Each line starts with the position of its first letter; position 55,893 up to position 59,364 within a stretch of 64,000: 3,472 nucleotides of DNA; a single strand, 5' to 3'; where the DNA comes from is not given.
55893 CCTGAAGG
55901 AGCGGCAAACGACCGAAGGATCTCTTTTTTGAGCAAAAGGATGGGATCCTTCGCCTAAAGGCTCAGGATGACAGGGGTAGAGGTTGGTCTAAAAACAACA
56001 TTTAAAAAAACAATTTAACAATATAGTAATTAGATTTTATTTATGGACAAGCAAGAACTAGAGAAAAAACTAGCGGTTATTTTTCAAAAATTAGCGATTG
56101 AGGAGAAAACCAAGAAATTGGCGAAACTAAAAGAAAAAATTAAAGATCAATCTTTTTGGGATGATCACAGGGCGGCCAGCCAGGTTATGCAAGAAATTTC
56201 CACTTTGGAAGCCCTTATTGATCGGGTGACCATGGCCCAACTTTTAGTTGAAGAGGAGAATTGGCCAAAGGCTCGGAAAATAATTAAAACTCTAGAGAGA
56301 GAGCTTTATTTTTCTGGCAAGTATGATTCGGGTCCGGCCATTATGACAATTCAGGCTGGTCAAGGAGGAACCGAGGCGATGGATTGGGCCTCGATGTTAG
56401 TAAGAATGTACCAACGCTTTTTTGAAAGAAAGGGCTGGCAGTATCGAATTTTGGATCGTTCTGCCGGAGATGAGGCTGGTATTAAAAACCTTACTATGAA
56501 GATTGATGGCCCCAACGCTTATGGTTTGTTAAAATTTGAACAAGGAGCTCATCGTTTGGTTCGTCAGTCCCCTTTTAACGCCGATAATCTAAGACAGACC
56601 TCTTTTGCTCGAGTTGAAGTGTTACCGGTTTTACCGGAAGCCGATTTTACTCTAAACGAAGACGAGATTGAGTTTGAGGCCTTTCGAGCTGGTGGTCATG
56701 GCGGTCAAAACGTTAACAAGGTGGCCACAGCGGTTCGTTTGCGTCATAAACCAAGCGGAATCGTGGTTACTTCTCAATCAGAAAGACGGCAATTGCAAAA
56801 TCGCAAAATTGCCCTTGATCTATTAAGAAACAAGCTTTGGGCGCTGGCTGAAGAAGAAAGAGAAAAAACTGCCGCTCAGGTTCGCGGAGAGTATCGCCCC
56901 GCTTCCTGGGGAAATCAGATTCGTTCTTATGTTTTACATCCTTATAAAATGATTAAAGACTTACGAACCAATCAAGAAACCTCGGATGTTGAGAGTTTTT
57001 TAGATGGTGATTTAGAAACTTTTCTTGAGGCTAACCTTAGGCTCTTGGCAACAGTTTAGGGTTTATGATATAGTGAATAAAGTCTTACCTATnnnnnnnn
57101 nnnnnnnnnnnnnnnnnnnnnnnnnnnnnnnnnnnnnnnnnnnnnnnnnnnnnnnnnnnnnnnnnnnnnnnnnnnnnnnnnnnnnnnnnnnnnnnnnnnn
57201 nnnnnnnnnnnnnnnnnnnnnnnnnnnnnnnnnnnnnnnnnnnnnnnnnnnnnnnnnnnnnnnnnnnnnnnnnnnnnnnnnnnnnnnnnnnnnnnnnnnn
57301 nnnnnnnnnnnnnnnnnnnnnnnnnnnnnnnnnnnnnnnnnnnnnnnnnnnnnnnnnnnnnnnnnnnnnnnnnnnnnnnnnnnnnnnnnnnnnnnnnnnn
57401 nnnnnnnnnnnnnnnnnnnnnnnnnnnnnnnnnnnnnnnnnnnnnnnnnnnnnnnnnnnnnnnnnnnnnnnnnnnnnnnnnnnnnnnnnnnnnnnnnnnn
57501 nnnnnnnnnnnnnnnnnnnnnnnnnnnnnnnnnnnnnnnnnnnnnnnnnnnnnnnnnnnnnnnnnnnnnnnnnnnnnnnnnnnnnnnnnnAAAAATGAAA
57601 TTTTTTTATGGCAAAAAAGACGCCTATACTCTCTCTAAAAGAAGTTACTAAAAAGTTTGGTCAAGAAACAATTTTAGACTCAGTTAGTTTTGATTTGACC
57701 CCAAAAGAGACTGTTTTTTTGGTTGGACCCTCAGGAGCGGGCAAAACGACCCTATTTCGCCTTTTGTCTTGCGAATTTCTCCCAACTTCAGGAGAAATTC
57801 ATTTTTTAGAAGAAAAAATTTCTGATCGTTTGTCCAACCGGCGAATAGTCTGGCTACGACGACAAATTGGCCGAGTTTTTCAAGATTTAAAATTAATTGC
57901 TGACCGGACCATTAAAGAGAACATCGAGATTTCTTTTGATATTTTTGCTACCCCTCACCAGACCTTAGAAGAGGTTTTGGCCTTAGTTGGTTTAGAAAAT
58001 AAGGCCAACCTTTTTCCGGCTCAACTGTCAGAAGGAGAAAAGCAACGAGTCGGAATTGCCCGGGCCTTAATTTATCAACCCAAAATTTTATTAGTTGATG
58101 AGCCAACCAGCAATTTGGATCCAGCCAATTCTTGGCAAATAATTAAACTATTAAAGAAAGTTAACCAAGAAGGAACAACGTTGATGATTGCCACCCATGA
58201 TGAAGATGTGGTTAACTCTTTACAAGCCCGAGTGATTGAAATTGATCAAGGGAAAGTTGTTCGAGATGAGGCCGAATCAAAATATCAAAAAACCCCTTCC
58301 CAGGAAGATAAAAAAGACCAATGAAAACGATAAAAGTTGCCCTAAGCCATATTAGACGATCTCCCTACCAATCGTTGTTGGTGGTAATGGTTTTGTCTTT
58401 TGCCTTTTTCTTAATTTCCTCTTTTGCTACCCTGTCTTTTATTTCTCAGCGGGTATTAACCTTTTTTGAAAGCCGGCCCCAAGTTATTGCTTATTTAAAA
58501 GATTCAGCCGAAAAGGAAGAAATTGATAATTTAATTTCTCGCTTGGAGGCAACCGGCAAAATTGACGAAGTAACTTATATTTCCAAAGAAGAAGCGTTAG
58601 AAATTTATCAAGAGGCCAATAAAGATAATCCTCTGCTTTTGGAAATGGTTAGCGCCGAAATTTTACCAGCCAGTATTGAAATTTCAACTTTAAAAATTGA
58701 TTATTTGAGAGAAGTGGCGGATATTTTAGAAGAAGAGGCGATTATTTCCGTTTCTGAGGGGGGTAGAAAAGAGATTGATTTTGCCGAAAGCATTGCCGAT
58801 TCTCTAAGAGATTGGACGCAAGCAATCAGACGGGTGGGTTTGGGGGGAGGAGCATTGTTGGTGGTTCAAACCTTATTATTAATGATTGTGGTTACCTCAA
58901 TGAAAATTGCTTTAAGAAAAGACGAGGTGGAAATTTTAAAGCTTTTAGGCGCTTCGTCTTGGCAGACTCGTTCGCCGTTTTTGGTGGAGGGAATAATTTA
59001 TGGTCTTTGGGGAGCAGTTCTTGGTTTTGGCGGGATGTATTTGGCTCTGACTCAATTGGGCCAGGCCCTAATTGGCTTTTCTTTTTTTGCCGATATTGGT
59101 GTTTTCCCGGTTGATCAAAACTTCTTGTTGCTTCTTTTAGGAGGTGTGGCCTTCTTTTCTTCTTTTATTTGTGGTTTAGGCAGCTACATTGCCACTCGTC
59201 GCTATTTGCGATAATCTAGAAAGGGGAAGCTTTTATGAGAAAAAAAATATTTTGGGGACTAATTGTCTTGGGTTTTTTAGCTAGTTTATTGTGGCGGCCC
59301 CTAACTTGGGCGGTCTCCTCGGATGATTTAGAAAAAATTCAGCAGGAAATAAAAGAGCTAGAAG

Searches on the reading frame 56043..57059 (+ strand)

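Call 59: search_protein_families(library=pfam, proteins=[window:56043-57059:+], max_evalue=0.00001)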
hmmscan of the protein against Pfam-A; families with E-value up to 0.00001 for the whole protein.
window:56043-57059:+ (338 aa): 2 families
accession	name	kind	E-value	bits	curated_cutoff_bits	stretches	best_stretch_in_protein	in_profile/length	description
PF03462.23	PCRF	-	2.2e-45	155.3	24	1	29-191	8-194/194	PCRF domain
PF00472.26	RF-1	-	8.6e-34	116.4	35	1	200-308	3-116/116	RF-1 domain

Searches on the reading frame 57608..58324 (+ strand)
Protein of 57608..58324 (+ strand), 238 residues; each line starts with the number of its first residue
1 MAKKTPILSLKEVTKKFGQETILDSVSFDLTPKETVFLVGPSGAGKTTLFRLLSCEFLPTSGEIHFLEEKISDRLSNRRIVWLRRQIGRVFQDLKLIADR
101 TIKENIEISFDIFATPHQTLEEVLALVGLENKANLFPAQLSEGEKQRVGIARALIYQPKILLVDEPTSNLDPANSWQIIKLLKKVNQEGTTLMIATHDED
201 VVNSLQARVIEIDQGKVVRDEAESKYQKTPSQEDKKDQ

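Call 59: search_protein_families(library=pfam, proteins=[window:57608-58324:+], max_evalue=0.00001)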
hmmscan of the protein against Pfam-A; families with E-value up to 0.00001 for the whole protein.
window:57608-58324:+ (238 aa): 4 families
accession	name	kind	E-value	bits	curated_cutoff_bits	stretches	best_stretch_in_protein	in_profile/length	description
PF00005.33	ABC_tran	-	2e-34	119.5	25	1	23-168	1-137/137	ABC transporter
PF13304.12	AAA_21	-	2.7e-14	54.4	27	1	77-198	173-299/304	AAA domain, putative AbiEii toxin, Type IV TA system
PF20720.3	nSTAND3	-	2.4e-06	27.8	27.2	0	30-73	14-56/155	Novel STAND NTPase 3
PF02463.25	SMC_N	-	8.8e-06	25.7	40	0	35-206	26-206/220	RecF/RecN/SMC N terminal domain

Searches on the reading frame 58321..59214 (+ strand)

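Call 59: search_protein_families(library=pfam, proteins=[window:58321-59214:+], max_evalue=0.00001)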
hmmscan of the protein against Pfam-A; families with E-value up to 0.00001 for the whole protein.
window:58321-59214:+ (297 aa): 2 families
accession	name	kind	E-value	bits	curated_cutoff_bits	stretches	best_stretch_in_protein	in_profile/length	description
PF18075.7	FtsX_ECD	-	2.7e-14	54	23.5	1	54-138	2-89/96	FtsX extracellular domain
PF02687.27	FtsX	-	7.5e-11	42.6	25.5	1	178-285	5-112/120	FtsX-like permease C-terminal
